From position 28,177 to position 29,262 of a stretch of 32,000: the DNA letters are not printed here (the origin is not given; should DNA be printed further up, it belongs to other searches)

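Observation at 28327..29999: AT-rich three-gene operon: three paralogous wHTH modules, the last fused to a PLD-fold 'DSY...HDRF' domain; candidate uncharacterised defence/conflict system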

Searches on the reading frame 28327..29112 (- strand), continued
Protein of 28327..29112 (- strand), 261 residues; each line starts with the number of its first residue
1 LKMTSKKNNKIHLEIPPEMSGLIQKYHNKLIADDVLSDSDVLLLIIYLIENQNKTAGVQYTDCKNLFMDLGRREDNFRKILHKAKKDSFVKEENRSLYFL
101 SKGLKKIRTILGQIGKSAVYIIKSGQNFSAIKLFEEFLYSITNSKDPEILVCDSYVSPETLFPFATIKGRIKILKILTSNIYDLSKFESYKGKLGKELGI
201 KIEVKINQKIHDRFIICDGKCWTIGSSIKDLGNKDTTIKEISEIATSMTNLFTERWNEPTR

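Call 56: find_encoding_contigs(protein=P0069, flank=8000, max_places=1)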
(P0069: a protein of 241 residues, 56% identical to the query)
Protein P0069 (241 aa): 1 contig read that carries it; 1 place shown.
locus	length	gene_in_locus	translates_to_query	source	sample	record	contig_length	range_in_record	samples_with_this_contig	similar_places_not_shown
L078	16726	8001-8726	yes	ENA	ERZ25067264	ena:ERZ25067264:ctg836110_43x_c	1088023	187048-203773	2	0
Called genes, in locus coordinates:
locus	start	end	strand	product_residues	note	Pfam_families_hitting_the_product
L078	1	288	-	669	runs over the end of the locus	PF13589:HATPase_c_3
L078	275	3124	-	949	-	PF02384:N6_Mtase (weak), PF20473:MmeI_Mtase, PF01170:UPF0020 (faint), PF07669:Eco57I, PF02384:N6_Mtase (weak)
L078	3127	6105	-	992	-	PF13091:PLDc_2, PF04851:ResIII, PF00176:SNF2-rel_dom (weak), PF00271:Helicase_C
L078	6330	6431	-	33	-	-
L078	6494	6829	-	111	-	PF12161:HsdM_N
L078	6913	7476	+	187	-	-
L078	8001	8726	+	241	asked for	-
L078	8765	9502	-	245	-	-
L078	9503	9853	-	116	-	-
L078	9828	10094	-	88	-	-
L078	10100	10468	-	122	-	-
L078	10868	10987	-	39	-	-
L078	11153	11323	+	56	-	PF04014:MazE_antitoxin (weak)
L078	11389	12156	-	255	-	-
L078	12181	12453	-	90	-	-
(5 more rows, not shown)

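Call 57: find_encoding_contigs(protein=P0103, flank=8000, max_places=1)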
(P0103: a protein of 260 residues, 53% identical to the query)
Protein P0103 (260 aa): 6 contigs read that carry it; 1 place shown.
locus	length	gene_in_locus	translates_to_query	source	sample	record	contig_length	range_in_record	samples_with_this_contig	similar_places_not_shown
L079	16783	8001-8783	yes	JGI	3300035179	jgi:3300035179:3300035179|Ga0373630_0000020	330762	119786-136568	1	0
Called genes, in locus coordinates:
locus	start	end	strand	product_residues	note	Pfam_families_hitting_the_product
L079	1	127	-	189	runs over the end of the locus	-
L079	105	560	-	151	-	-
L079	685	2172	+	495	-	-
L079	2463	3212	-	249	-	PF02535:Zip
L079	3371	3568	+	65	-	PF17253:DUF5320 (faint)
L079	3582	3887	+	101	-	PF02001:DUF134, PF08281:Sigma70_r4_2 (weak)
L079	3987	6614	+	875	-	PF01411:tRNA-synt_2c, PF07973:tRNA_SAD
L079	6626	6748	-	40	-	-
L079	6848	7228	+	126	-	-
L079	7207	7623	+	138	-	-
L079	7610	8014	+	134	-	-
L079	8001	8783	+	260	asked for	-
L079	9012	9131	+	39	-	-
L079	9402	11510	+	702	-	PF09826:Beta_propel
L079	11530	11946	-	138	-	PF10865:DUF2703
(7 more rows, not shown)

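Call 58: find_encoding_contigs(protein=P0108, flank=8000, max_places=1)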
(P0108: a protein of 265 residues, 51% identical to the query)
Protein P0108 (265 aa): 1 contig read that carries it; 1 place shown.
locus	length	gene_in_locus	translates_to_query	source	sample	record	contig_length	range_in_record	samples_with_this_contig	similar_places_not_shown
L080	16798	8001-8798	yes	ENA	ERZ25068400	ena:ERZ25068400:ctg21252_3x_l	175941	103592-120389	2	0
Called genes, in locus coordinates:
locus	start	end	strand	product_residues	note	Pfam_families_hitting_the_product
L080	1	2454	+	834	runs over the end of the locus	PF00580:UvrD-helicase, PF13245:AAA_19, PF00580:UvrD-helicase, PF13361:UvrD_C, PF13538:UvrD_C_2 (faint)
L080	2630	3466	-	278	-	PF01555:N6_N4_Mtase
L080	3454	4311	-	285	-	-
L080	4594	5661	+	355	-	PF04313:HSDR_N, PF13588:HSDR_N_2 (weak)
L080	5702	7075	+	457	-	PF07732:Cu-oxidase_3, PF00394:Cu-oxidase, PF07731:Cu-oxidase_2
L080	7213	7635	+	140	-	-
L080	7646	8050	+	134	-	-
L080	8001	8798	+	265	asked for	-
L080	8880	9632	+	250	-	PF02086:MethyltransfD12 (faint), PF01555:N6_N4_Mtase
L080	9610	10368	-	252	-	PF11463:R-HINP1I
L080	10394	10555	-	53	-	-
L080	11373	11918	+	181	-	-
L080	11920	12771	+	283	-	-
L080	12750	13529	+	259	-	PF27235:AF_1680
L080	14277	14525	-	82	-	PF26688:RHH_12 (weak)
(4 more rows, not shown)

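Call 62: search_protein_families(library=pfam, alignment_id=A4, max_evalue=0.00001)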
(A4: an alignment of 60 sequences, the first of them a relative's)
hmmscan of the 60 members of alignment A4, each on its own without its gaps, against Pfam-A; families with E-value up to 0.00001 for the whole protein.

A. member 1, L009:10773-13310:- (845 aa): 1 family
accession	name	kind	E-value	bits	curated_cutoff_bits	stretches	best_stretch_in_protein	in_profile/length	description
PF04851.21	ResIII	-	3.1e-13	50.4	22.5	1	81-258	20-163/164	Type III restriction enzyme, res subunit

B. families by the number of members that match (of 60 scanned): 71 families (the first 25 are shown)
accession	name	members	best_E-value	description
PF01555.25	N6_N4_Mtase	5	8.9e-49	DNA methylase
PF01406.26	tRNA-synt_1e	2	3.5e-121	tRNA synthetases class I (C) catalytic domain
PF00005.33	ABC_tran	2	1.7e-34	ABC transporter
PF00011.27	HSP20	2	4.7e-27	Hsp20/alpha crystallin family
PF00133.28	tRNA-synt_1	2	3.2e-25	tRNA synthetases class I (I, L, M and V)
PF04851.21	ResIII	2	3.2e-24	Type III restriction enzyme, res subunit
PF09334.17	tRNA-synt_1g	2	3.5e-19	tRNA synthetases class I (M)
PF17886.7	ArsA_HSP20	2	9e-09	HSP20-like domain found in ArsA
PF00012.26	HSP70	1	1.5e-267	Hsp70 protein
PF02867.20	Ribonuc_red_lgC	1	5.7e-144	Ribonucleotide reductase, barrel domain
PF01326.24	PPDK_N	1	4.3e-124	Pyruvate phosphate dikinase, AMP/ATP-binding domain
PF01855.24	POR_N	1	1.1e-74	Pyruvate flavodoxin/ferredoxin oxidoreductase, thiamine diP-bdg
PF02896.24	PEP-utilizers_C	1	3.7e-64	PEP-utilising enzyme, PEP-binding domain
PF02800.25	Gp_dh_C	1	2.1e-62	Glyceraldehyde 3-phosphate dehydrogenase, C-terminal domain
PF04015.17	DUF362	1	1.3e-53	Domain of unknown function (DUF362)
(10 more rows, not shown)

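Call 63: search_protein_families(library=pfam, alignment_id=A5, max_evalue=0.00001)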
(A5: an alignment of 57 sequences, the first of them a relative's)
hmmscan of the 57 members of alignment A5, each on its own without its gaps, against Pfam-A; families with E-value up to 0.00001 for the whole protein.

A. member 1, L009:4376-7654:- (1092 aa): 7 families
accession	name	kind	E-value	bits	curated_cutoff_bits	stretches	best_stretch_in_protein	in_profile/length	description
PF00562.33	RNA_pol_Rpb2_6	-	1.5e-124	416.4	23.4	1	624-1002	2-373/373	RNA polymerase Rpb2, domain 6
PF04563.20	RNA_pol_Rpb2_1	-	5.5e-52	176.7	28.2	1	19-346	3-167/203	RNA polymerase beta subunit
PF04561.19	RNA_pol_Rpb2_2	-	2.1e-22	80.2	21.7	1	179-334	17-190/190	RNA polymerase Rpb2, domain 2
PF04560.25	RNA_pol_Rpb2_7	-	8.8e-22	77.8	32.1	1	1004-1090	1-84/87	RNA polymerase Rpb2, domain 7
PF04565.21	RNA_pol_Rpb2_3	-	2e-20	73.2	21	1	405-468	1-67/68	RNA polymerase Rpb2, domain 3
PF04566.18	RNA_pol_Rpb2_4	-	2.1e-13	50.6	28.7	1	497-555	3-62/62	RNA polymerase Rpb2, domain 4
PF04567.22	RNA_pol_Rpb2_5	-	1.1e-06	29.8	21.1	1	576-608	1-33/66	RNA polymerase Rpb2, domain 5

B. families by the number of members that match (of 57 scanned): 80 families (the first 25 are shown)
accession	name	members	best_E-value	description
PF00239.26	Resolvase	2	3e-35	Resolvase, N terminal domain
PF00871.23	Acetate_kinase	1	7e-145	Acetokinase family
PF01515.24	PTA_PTB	1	7.9e-126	Phosphate acetyl/butaryl transferase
PF00562.33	RNA_pol_Rpb2_6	1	1.5e-124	RNA polymerase Rpb2, domain 6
PF01326.24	PPDK_N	1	1.3e-113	Pyruvate phosphate dikinase, AMP/ATP-binding domain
PF09521.16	RE_NgoPII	1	4.3e-101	NgoPII restriction endonuclease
PF00145.23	DNA_methylase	1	2.3e-91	C-5 cytosine-specific DNA methylase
PF00515.34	TPR_1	1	2e-82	Tetratricopeptide repeat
PF02896.24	PEP-utilizers_C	1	7e-78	PEP-utilising enzyme, PEP-binding domain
PF02673.24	BacA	1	5.3e-74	Bacitracin resistance protein BacA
PF07719.23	TPR_2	1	4.4e-70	Tetratricopeptide repeat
PF20603.3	Bact_hydrolase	1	3.9e-68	Bacterial hydrolase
PF13414.12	TPR_11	1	1.5e-62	TPR repeat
PF13181.12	TPR_8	1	5.6e-57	Tetratricopeptide repeat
PF04563.20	RNA_pol_Rpb2_1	1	5.5e-52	RNA polymerase beta subunit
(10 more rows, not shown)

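Call 78: search_dna_similar(query=window:28327-29106:-, collection=plasmids, mode=protein, max_evalue=0.001, max_rows=15)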
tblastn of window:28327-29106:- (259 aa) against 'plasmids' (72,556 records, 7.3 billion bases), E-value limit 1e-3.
No match.

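Call 79: search_dna_similar(query=window:28327-29106:-, collection=phages, mode=protein, max_evalue=0.001, max_rows=15)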
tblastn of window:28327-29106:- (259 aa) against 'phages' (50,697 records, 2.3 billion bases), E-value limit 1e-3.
No match.

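Call 104: search_protein_families(library=phrogs, proteins=[window:28327-29106:-], max_evalue=0.01)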
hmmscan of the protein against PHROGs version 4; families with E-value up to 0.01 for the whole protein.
window:28327-29106:- (259 aa): 0 families
